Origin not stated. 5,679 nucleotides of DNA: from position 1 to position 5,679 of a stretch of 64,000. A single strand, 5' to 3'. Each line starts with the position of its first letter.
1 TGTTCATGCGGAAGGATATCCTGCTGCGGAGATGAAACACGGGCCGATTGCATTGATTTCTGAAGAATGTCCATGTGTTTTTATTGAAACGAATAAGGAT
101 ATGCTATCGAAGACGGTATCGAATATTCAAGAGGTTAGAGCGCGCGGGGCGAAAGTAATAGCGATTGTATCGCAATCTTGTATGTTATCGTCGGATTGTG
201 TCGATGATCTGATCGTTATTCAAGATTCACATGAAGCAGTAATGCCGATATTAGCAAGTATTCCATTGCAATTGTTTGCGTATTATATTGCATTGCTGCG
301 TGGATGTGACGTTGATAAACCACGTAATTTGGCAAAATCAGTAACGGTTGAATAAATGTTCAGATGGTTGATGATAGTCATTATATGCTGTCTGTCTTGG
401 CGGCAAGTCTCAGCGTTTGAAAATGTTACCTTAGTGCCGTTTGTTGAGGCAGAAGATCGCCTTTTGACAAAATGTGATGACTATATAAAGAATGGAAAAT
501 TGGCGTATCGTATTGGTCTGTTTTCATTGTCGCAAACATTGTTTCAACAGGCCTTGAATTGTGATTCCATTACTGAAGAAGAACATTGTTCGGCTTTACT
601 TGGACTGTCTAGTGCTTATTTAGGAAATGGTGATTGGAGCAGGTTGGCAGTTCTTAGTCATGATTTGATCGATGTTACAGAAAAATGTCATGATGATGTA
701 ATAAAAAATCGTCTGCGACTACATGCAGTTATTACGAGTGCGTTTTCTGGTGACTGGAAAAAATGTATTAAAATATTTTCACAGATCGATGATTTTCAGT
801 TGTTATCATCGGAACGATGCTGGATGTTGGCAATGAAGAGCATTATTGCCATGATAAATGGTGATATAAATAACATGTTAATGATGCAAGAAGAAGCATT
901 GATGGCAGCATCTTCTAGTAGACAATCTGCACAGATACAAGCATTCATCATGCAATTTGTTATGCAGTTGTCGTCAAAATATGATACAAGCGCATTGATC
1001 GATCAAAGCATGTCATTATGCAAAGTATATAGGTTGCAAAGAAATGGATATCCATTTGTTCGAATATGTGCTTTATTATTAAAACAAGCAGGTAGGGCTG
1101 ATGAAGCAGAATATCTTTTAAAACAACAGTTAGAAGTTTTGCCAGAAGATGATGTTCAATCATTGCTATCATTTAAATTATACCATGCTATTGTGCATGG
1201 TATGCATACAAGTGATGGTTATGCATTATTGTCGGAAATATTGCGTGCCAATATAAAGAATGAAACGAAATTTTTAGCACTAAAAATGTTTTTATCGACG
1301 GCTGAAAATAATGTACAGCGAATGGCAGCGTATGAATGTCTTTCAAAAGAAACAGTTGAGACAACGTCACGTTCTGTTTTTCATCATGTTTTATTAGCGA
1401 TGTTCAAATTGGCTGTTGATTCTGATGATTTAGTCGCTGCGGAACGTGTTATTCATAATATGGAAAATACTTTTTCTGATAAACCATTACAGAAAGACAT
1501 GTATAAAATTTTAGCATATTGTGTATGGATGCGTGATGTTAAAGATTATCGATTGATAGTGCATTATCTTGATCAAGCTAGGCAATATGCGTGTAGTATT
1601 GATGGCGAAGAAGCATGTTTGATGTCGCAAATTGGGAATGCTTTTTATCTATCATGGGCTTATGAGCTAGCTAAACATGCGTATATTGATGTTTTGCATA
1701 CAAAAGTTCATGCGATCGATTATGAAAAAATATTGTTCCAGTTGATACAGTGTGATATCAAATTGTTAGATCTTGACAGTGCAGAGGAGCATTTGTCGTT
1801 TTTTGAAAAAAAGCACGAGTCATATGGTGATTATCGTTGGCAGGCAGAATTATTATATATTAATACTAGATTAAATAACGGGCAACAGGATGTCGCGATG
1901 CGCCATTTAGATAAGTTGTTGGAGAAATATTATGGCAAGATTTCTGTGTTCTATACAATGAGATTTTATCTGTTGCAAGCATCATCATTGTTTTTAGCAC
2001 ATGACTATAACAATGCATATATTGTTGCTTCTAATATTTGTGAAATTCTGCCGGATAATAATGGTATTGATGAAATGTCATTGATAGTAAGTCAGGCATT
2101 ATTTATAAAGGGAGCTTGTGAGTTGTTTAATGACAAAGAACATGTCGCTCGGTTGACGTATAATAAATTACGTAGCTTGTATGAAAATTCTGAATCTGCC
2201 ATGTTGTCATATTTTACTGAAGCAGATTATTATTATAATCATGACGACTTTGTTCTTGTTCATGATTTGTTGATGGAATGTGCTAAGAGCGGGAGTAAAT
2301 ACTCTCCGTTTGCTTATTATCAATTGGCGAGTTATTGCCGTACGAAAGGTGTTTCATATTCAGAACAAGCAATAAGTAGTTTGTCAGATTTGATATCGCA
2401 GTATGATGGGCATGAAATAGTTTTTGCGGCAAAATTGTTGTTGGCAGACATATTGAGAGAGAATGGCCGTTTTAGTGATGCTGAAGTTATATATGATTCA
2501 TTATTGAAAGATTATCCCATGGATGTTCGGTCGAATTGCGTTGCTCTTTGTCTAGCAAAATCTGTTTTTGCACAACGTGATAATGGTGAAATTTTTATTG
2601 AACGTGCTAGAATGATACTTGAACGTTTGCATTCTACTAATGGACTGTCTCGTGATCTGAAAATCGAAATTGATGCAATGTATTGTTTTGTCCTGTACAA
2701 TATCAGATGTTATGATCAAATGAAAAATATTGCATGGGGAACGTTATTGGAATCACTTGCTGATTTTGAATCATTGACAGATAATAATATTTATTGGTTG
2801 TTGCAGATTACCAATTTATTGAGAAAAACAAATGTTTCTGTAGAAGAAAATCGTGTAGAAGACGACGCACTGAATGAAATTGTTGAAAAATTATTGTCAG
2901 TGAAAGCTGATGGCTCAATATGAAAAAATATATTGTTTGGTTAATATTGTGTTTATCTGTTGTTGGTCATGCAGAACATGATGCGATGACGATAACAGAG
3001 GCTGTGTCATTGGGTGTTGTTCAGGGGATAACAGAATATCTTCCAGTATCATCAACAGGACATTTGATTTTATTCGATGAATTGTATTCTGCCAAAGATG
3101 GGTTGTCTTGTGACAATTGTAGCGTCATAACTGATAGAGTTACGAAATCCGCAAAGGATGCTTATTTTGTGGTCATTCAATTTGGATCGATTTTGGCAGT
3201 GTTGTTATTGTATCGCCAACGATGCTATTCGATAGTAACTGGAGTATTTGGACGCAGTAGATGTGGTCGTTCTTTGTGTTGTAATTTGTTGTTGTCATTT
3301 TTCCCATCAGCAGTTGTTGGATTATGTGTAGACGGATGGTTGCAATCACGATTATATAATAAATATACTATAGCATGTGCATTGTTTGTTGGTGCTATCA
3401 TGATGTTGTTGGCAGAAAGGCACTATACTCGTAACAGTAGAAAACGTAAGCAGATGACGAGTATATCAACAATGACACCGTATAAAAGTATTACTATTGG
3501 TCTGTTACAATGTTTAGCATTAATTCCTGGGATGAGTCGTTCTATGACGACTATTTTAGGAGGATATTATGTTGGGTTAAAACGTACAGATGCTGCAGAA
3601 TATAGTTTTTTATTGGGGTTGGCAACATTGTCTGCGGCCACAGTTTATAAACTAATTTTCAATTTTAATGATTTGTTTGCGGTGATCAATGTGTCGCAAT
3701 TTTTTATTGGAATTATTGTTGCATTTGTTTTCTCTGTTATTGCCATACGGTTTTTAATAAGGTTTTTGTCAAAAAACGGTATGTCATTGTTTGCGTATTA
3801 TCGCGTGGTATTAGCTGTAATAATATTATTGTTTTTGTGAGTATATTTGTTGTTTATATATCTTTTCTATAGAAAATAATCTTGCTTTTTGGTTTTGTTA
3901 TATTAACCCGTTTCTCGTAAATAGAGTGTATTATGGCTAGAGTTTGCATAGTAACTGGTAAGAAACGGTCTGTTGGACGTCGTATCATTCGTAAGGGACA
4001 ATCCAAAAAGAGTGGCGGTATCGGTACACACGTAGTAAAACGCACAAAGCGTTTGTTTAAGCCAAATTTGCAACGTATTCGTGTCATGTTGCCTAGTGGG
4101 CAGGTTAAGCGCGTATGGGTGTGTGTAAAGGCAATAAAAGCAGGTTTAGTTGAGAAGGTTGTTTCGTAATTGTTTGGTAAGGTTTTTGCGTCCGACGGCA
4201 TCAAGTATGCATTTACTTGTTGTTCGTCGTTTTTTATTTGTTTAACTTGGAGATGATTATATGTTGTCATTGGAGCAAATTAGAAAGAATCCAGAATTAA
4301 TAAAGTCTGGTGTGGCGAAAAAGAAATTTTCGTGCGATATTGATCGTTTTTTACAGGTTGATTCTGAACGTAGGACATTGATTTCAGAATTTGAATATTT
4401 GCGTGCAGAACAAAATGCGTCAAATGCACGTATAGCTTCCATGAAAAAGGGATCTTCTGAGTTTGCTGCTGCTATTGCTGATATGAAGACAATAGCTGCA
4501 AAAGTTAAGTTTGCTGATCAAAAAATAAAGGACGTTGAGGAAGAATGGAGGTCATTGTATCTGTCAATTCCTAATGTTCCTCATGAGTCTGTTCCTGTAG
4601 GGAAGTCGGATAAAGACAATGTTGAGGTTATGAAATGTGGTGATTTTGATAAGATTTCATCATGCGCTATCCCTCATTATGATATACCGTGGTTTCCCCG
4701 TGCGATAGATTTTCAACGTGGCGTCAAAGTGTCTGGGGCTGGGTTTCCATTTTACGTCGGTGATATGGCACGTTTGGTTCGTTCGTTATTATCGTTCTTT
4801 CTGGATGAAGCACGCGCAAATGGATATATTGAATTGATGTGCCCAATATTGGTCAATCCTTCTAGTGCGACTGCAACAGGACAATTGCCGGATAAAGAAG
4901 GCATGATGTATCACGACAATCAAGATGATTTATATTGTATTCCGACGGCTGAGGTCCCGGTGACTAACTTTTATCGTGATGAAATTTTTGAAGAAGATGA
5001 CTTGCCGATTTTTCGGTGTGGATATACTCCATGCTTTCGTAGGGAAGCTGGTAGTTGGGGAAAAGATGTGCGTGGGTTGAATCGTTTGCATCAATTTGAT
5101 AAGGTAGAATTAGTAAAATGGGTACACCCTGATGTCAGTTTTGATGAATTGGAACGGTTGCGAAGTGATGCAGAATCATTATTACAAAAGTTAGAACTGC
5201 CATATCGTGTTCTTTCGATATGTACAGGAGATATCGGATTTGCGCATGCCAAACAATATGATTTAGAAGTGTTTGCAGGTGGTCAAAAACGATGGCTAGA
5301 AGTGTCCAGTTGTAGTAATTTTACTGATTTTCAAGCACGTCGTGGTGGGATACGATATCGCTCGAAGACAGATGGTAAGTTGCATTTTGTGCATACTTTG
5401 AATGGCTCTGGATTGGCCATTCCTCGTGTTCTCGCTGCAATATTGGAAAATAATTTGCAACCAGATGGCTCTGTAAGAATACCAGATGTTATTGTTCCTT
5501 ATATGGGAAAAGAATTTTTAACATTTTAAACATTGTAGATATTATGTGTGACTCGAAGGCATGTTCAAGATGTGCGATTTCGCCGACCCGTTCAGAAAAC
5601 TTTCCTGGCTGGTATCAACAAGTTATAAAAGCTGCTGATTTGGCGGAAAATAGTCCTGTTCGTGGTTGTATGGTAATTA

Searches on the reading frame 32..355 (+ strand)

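Call 74: search_protein_families(library=pfam, proteins=[window:32-355:+], max_evalue=0.001)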
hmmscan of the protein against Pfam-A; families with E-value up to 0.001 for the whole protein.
window:32-355:+ (107 aa): 1 family
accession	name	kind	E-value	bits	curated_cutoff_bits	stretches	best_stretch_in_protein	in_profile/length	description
PF01380.27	SIS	-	1e-08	35.5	25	1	1-89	43-130/131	SIS domain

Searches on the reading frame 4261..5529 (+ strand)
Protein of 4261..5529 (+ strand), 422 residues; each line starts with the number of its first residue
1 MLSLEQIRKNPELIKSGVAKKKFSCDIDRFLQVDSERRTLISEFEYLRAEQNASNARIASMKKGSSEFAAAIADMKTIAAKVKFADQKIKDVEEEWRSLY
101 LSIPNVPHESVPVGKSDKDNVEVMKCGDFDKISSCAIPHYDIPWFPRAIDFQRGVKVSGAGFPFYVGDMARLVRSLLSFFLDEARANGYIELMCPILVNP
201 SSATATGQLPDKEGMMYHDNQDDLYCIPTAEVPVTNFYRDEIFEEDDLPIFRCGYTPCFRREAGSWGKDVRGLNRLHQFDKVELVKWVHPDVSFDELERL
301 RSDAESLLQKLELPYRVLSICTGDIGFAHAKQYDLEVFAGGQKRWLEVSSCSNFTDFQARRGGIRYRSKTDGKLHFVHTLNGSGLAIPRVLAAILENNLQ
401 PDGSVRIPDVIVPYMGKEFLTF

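Call 17: search_protein_families(library=pfam, proteins=[window:4261-5529:+], max_evalue=0.001)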
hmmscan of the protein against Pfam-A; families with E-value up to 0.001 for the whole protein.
window:4261-5529:+ (422 aa): 2 families
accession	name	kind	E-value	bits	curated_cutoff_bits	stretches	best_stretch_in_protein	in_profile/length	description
PF00587.30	tRNA-synt_2b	-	1.3e-34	120.2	29.3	1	218-398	5-179/179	tRNA synthetase class II core domain (G, H, P, S and T)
PF02403.27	Seryl_tRNA_N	-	2.1e-22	79.8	28.2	1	1-107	1-108/108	Seryl-tRNA synthetase N-terminal domain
